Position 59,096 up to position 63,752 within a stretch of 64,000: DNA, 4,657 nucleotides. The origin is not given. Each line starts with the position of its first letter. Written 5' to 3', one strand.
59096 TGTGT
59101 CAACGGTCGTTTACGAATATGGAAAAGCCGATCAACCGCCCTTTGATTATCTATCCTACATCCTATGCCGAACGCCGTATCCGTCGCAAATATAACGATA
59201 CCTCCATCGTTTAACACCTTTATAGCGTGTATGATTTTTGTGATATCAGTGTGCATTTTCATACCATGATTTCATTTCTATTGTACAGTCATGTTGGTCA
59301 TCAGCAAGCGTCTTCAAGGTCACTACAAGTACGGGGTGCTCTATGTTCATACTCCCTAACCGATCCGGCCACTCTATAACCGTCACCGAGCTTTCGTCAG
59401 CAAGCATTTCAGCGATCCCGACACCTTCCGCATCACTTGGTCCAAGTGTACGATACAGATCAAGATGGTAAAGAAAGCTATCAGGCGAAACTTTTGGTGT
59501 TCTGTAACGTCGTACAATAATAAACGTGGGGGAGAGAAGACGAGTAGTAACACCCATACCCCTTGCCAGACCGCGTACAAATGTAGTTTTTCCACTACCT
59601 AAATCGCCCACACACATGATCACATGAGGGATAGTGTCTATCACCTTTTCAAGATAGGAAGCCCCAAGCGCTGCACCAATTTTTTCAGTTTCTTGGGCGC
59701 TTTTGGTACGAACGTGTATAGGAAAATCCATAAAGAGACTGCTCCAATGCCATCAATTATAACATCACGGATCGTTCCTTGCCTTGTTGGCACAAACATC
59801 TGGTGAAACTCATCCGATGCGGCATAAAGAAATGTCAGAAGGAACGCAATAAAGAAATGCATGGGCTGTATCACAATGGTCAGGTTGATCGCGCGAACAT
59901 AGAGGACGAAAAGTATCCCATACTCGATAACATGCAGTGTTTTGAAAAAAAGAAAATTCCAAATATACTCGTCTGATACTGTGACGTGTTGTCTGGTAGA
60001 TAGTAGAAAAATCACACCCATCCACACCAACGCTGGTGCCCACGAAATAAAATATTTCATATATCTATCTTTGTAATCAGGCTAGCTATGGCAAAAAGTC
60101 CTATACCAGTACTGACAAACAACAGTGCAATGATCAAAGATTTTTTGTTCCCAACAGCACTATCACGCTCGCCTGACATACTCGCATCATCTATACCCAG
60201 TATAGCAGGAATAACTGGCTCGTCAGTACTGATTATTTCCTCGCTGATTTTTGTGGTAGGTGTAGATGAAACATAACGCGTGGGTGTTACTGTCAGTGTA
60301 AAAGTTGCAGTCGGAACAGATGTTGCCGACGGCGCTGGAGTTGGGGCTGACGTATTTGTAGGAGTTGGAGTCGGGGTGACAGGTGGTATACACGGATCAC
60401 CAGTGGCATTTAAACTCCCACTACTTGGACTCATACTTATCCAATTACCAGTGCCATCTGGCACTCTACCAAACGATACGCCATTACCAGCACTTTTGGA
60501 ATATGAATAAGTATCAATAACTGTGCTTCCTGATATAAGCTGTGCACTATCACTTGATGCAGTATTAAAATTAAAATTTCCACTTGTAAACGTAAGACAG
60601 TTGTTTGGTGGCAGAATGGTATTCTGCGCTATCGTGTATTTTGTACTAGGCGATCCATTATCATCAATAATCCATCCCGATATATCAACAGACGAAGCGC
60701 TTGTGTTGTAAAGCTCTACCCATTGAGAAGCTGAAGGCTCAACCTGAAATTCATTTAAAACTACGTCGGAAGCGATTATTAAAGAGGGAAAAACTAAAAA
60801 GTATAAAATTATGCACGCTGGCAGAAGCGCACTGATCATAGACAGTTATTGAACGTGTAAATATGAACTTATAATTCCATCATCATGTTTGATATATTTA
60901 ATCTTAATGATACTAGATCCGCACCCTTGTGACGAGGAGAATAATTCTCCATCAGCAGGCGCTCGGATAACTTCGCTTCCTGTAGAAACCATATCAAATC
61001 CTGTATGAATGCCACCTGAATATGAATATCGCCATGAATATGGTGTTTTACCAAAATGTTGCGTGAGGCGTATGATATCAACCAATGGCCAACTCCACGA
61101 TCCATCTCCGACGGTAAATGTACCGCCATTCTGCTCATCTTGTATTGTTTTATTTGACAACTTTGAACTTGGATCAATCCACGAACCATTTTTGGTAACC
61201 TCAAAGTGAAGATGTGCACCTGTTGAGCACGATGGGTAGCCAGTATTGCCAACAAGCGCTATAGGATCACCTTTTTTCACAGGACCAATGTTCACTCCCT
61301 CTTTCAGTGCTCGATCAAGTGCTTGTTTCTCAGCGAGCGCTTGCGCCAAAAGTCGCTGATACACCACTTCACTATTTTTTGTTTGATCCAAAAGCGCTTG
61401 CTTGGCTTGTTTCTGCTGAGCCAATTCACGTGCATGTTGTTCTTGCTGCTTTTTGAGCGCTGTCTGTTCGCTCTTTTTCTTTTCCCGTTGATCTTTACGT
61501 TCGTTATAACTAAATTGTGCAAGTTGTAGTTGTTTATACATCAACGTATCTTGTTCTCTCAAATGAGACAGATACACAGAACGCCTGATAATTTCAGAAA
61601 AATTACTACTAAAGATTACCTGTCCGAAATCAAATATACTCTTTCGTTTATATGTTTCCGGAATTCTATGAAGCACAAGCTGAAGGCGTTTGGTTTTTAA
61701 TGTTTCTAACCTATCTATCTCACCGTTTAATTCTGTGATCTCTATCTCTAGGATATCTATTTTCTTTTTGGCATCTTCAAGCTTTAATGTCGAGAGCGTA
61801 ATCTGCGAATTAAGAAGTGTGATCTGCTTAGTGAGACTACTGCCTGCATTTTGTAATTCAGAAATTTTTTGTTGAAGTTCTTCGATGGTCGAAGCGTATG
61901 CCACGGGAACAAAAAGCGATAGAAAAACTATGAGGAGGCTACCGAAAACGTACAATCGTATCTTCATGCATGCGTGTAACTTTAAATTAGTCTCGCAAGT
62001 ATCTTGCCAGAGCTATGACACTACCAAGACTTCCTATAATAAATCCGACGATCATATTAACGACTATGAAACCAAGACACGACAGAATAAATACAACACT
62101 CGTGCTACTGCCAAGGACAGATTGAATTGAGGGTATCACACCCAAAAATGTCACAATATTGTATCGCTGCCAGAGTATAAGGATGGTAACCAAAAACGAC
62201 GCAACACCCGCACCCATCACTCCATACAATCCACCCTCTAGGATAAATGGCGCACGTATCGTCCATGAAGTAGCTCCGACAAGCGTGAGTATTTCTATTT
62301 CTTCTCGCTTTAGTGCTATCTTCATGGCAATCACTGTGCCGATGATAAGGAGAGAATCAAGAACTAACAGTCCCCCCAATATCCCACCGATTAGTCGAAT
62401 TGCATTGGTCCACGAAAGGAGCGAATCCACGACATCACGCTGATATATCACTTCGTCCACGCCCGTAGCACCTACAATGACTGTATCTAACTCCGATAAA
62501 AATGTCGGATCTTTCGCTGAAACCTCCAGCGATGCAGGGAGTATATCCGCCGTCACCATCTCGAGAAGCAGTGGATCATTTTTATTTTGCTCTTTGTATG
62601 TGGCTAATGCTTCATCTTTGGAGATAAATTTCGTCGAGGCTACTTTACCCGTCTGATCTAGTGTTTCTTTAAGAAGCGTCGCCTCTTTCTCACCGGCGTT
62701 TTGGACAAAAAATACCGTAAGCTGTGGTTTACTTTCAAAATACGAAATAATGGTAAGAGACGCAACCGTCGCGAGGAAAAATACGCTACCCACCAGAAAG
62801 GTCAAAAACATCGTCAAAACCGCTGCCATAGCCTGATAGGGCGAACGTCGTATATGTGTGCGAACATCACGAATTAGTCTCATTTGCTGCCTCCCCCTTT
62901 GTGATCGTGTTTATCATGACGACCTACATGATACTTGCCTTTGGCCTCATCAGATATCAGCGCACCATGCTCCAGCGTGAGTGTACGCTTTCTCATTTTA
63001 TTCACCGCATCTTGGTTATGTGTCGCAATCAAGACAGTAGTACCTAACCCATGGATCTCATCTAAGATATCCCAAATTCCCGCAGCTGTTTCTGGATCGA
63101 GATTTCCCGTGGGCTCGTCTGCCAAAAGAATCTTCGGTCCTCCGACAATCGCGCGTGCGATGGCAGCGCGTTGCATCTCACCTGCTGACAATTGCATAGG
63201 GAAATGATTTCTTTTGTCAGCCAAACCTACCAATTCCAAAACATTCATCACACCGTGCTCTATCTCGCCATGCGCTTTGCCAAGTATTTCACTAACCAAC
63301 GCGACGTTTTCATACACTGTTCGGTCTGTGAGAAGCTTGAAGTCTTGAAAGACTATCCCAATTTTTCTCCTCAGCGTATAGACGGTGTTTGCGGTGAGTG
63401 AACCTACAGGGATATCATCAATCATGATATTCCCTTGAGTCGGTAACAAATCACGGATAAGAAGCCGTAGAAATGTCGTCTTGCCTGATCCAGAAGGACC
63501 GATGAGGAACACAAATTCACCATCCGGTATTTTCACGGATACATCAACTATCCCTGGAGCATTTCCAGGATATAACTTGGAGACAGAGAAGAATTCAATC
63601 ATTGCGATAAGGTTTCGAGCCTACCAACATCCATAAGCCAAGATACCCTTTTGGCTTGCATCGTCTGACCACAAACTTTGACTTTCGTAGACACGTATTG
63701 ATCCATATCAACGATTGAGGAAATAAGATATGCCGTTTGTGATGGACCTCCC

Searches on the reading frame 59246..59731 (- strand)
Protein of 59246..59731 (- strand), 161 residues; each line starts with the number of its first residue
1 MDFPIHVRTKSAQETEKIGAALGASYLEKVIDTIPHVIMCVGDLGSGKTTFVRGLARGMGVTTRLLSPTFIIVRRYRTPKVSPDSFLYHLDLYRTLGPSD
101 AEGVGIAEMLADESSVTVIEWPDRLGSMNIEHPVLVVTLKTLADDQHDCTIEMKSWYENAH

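Call 7: search_protein_families(library=pfam, proteins=[window:59246-59731:-], max_evalue=0.001)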
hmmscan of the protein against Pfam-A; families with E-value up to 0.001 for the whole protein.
window:59246-59731:- (161 aa): 1 family
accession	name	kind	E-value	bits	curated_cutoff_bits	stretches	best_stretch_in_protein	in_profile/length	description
PF02367.23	TsaE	-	2e-29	102.5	26.6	1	10-141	2-120/128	Threonylcarbamoyl adenosine biosynthesis protein TsaE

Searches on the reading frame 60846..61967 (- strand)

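Call 66: search_protein_families(library=pfam, proteins=[window:60846-61967:-], max_evalue=1)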
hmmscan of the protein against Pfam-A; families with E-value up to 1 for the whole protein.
window:60846-61967:- (373 aa): 6 families
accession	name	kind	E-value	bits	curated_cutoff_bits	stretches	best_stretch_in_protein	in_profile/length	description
PF01551.29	Peptidase_M23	-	1.9e-13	50.9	28.7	2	229-266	62-96/96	Peptidase family M23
PF08500.15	Tombus_P33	-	0.0025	18.3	22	1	158-211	53-104/142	Tombusvirus p33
PF11932.13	DUF3450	-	0.021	14.6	32.6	1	29-94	33-98/241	Protein of unknown function (DUF3450)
PF09729.15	Gti1_Pac2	-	0.13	12.8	23.6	1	92-200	21-131/168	Gti1/Pac2 family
PF00497.25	SBP_bac_3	-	0.15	12.3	26.4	1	68-156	34-98/132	Bacterial extracellular solute-binding proteins, family 3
PF00038.26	Filament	-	0.4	10.7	40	1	24-86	52-114/313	Intermediate filament protein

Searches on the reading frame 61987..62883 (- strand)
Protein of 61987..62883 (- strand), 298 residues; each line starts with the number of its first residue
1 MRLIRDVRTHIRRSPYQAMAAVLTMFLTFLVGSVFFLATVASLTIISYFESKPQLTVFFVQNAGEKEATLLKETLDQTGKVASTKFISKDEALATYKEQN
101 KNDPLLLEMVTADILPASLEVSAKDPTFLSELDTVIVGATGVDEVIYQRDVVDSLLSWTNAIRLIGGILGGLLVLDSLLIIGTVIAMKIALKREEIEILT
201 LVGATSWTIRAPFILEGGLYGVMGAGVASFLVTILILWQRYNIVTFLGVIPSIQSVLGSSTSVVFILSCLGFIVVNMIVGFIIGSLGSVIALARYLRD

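Call 66: search_protein_families(library=pfam, proteins=[window:61987-62883:-], max_evalue=1)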
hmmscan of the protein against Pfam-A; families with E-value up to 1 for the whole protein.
window:61987-62883:- (298 aa): 3 families
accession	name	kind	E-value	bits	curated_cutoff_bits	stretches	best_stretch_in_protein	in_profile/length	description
PF18075.7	FtsX_ECD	-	1.3e-16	61.4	23.5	1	54-145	2-96/96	FtsX extracellular domain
PF02687.27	FtsX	-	2.5e-05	24.8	25.5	1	168-296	2-116/120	FtsX-like permease C-terminal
PF14364.11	DUF4408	-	0.24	11.7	22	1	272-285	17-30/33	Domain of unknown function (DUF4408)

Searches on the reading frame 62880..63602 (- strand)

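Call 66: search_protein_families(library=pfam, proteins=[window:62880-63602:-], max_evalue=1)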
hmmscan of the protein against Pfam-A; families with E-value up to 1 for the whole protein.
window:62880-63602:- (240 aa): 35 families (the best 25 are shown)
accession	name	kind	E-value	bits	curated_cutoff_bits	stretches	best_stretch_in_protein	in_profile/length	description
PF00005.33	ABC_tran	-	1.2e-31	110.6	25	1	20-165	3-136/137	ABC transporter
PF13304.12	AAA_21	-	6.9e-09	36.6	27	2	30-62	1-43/304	AAA domain, putative AbiEii toxin, Type IV TA system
PF13401.12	AAA_22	-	0.00028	21.7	27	1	29-73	6-33/130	AAA domain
PF13191.12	AAA_16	-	0.00043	21.3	32.6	1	24-55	20-51/167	AAA ATPase domain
PF20720.3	nSTAND3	-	0.0017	18.5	27.2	1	29-61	18-51/155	Novel STAND NTPase 3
PF13245.12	AAA_19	-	0.0023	18.6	25.1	1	29-58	12-41/134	AAA domain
PF13481.12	AAA_25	-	0.0023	18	27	1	25-58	30-61/195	AAA domain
PF00910.28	RNA_helicase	-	0.0037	18.2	21.5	1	31-94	1-64/105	RNA helicase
PF25199.1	nSTAND_NTPase5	-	0.0054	17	34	1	29-53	42-66/145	Novel STAND NTPase 5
PF13555.12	AAA_29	-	0.0058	16.8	27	1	24-45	18-39/61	P-loop containing region of AAA domain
PF13604.12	AAA_30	-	0.0067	16.6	27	1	30-89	20-74/191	AAA domain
PF00004.35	AAA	-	0.0078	17.1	21.2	1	31-86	1-51/131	ATPase family associated with various cellular activities (AAA)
PF24389.1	ORC-CDC6-like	-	0.0089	15.2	27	1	31-49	35-53/571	ORC-CDC6-like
PF02367.23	TsaE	-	0.014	15.8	26.6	1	25-52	18-45/128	Threonylcarbamoyl adenosine biosynthesis protein TsaE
PF13173.12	AAA_14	-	0.014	15.8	27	1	29-58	3-32/129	AAA domain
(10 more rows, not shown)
